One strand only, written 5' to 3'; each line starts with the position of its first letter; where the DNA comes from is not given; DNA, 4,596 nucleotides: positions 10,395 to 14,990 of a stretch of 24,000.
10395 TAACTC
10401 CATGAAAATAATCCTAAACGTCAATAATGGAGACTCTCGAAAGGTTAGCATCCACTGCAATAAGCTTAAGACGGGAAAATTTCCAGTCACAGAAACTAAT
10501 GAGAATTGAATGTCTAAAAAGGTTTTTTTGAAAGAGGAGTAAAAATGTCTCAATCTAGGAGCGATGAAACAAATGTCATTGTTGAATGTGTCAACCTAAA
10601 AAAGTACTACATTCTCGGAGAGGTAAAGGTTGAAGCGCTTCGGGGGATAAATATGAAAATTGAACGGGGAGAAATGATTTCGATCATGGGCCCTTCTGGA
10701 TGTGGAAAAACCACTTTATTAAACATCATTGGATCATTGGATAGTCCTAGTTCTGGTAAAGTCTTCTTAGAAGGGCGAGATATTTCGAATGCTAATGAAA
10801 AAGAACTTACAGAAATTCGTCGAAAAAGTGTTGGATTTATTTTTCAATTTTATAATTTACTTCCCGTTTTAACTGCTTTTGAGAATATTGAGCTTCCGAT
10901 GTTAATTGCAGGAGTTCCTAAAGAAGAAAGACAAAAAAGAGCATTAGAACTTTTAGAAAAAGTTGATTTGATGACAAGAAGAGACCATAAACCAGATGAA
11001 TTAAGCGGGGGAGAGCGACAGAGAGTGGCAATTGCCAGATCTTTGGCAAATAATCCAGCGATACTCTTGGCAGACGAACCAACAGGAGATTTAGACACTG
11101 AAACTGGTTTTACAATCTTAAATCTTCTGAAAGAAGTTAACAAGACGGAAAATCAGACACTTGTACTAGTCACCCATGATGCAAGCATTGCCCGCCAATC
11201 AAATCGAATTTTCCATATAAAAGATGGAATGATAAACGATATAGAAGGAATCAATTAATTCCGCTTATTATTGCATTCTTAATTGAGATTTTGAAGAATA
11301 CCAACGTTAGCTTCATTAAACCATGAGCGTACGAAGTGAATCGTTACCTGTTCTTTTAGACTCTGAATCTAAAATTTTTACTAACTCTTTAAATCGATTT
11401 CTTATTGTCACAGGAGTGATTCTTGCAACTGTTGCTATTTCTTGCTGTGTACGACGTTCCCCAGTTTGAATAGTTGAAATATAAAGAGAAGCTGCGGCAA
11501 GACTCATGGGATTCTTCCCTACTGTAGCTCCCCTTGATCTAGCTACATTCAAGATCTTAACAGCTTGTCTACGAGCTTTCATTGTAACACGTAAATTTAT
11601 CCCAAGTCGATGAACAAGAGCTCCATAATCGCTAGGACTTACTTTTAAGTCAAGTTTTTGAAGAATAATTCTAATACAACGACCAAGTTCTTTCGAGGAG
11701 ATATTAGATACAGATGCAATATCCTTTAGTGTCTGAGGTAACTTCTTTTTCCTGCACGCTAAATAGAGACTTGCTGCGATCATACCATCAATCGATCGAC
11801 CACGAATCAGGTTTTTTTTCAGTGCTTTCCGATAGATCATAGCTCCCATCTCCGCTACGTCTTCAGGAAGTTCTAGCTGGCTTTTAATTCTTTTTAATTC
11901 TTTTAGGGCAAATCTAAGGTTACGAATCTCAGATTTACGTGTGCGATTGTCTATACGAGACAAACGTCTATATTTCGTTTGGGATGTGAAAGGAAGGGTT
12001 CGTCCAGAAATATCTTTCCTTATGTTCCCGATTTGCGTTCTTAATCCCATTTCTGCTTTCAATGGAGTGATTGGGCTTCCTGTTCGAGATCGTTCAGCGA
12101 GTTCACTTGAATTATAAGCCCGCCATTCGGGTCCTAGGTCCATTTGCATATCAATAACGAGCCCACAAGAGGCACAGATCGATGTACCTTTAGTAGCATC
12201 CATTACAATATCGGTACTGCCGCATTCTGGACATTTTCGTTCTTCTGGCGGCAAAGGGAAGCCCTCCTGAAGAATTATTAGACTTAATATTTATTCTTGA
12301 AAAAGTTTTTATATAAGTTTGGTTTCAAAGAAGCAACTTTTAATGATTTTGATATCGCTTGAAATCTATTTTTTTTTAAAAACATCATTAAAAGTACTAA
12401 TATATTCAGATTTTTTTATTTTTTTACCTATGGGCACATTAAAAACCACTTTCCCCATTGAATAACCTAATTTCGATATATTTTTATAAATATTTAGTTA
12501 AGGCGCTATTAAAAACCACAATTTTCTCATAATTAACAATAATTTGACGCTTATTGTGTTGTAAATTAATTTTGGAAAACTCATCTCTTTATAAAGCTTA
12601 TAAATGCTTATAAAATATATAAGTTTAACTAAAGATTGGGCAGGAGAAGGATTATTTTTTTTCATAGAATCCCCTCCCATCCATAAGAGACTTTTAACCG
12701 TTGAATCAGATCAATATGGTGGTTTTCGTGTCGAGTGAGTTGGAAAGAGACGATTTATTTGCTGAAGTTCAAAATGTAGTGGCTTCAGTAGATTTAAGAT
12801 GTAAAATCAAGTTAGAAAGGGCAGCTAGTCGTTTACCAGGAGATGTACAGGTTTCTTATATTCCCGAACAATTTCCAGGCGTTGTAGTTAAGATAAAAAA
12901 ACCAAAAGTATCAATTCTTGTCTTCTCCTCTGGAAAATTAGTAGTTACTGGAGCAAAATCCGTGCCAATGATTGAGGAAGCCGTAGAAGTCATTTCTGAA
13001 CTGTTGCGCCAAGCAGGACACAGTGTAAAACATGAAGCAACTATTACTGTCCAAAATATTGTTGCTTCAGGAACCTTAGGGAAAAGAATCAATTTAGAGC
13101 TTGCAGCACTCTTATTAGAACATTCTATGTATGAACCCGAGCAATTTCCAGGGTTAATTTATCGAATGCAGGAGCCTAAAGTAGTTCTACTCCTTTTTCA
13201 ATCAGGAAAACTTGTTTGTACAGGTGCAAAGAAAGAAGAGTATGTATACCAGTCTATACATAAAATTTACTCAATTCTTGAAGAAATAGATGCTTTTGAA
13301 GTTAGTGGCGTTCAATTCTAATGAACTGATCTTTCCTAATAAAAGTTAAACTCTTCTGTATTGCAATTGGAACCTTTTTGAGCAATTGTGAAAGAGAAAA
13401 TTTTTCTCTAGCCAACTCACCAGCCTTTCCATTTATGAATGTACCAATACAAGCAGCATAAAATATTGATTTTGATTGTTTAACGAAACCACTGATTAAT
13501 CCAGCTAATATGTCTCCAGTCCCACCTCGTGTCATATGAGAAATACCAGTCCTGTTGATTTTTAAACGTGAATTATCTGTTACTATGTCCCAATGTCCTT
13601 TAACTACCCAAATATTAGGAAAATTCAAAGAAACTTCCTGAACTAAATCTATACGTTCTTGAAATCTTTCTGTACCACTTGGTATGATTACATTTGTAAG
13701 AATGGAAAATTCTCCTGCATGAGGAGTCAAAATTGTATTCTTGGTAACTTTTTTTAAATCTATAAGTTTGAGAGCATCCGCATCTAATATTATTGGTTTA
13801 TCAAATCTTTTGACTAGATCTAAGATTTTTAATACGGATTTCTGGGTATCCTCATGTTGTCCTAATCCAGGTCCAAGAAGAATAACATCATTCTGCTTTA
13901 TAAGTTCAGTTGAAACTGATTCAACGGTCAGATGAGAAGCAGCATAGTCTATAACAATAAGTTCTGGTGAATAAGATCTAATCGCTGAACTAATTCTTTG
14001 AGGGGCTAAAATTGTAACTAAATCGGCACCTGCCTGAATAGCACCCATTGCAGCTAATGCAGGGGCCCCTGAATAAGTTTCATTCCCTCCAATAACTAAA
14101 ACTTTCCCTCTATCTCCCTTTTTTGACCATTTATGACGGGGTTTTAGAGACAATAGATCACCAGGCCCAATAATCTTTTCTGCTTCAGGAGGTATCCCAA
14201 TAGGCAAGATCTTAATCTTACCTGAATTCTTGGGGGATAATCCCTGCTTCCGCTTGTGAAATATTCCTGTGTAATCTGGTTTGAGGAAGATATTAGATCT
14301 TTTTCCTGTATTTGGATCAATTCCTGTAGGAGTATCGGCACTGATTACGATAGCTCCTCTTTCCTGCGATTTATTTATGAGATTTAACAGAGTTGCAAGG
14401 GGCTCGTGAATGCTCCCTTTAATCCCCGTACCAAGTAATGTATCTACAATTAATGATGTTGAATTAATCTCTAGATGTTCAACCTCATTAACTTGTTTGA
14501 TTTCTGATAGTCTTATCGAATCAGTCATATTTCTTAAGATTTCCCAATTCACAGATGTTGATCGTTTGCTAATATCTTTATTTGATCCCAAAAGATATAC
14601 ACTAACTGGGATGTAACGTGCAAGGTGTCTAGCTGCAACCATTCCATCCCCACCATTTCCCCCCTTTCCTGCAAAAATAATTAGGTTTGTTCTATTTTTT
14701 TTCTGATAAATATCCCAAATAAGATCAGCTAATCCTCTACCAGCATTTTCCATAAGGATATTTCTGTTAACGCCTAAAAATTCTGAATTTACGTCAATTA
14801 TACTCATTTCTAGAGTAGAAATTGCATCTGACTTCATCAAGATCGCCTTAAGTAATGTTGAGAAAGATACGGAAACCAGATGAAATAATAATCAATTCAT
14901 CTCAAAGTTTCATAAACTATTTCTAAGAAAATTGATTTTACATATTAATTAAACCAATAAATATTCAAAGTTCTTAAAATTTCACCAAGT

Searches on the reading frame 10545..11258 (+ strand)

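Call 62: search_protein_families(library=pfam, proteins=[window:10545-11258:+], max_evalue=0.001)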
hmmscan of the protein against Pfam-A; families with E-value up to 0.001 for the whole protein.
window:10545-11258:+ (237 aa): 4 families
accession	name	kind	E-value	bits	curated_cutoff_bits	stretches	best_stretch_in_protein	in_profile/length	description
PF00005.33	ABC_tran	-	7.6e-38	130.6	25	1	32-180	1-136/137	ABC transporter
PF02463.25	SMC_N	-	4.3e-06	26.8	40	0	140-226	124-212/220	RecF/RecN/SMC N terminal domain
PF13304.12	AAA_21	-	0.00059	20.4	27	0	47-66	4-23/304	AAA domain, putative AbiEii toxin, Type IV TA system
PF01637.24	ATPase_2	-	0.00099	19.4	33.2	0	30-86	6-68/225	ATPase domain predominantly from Archaea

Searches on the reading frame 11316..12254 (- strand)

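Call 62: search_protein_families(library=pfam, proteins=[window:11316-12254:-], max_evalue=0.001)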
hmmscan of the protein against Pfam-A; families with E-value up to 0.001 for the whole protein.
window:11316-12254:- (312 aa): 4 families
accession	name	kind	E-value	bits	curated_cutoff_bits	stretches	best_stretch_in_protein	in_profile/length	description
PF00382.24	TFIIB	-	3.9e-37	126.6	23.6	2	116-198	8-90/92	Transcription factor TFIIB repeat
PF08271.17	Zn_Ribbon_TF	-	1.6e-14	53.6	29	1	7-46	2-42/43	TFIIB zinc-binding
PF00134.28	Cyclin_N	-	0.00082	19.5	23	0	111-205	29-126/127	Cyclin, N-terminal domain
PF02984.24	Cyclin_C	-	0.00099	19.6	22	0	159-201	47-90/119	Cyclin, C-terminal domain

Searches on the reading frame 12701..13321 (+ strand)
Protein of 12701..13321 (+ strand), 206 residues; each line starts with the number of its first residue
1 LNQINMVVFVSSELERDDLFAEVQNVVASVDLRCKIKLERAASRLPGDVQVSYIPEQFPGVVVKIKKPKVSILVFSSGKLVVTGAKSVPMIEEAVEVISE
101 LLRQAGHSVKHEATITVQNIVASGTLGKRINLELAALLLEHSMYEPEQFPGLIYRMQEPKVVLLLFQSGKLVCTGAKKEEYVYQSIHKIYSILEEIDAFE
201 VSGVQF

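Call 62: search_protein_families(library=pfam, proteins=[window:12701-13321:+], max_evalue=0.001)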
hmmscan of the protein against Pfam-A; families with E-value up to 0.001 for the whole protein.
window:12701-13321:+ (206 aa): 2 families
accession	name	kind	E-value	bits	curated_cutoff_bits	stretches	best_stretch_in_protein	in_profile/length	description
PF00352.27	TBP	-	4e-60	200.1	22.9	2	115-195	2-84/85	Transcription factor TFIID (or TATA-binding protein, TBP)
PF11858.14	DUF3378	-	6.1e-07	30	27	0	56-86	25-55/76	Domain of unknown function (DUF3378)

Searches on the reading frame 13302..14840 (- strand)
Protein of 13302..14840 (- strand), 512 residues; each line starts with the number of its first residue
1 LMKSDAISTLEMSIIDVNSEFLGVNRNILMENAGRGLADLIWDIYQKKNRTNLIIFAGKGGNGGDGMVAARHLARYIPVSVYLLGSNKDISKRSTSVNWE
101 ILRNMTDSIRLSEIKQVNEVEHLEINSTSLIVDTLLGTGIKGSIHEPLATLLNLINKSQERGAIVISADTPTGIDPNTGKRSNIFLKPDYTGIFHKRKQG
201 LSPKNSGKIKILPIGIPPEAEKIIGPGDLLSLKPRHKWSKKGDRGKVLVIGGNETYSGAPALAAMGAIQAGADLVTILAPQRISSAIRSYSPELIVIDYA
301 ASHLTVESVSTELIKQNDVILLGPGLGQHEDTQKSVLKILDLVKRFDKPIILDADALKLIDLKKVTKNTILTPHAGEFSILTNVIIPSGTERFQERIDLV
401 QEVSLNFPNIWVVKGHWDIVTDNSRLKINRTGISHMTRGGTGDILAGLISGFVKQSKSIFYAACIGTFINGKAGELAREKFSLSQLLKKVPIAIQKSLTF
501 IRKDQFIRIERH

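Call 3: search_protein_families(library=pfam, proteins=[window:13302-14840:-], max_evalue=0.1)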
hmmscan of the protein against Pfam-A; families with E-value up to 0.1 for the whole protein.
window:13302-14840:- (512 aa): 3 families
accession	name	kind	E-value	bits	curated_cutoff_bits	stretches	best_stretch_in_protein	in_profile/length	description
PF01256.23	Carb_kinase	-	1.8e-54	185.2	27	1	247-489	1-235/242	NAD(P)H-hydrate dehydratase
PF03853.21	YjeF_N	-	1.1e-34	120.3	24.9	1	28-200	3-169/169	YjeF-related protein N-terminus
PF02110.20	HK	-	0.0066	16.3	27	1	394-480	138-225/247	Hydroxyethylthiazole kinase family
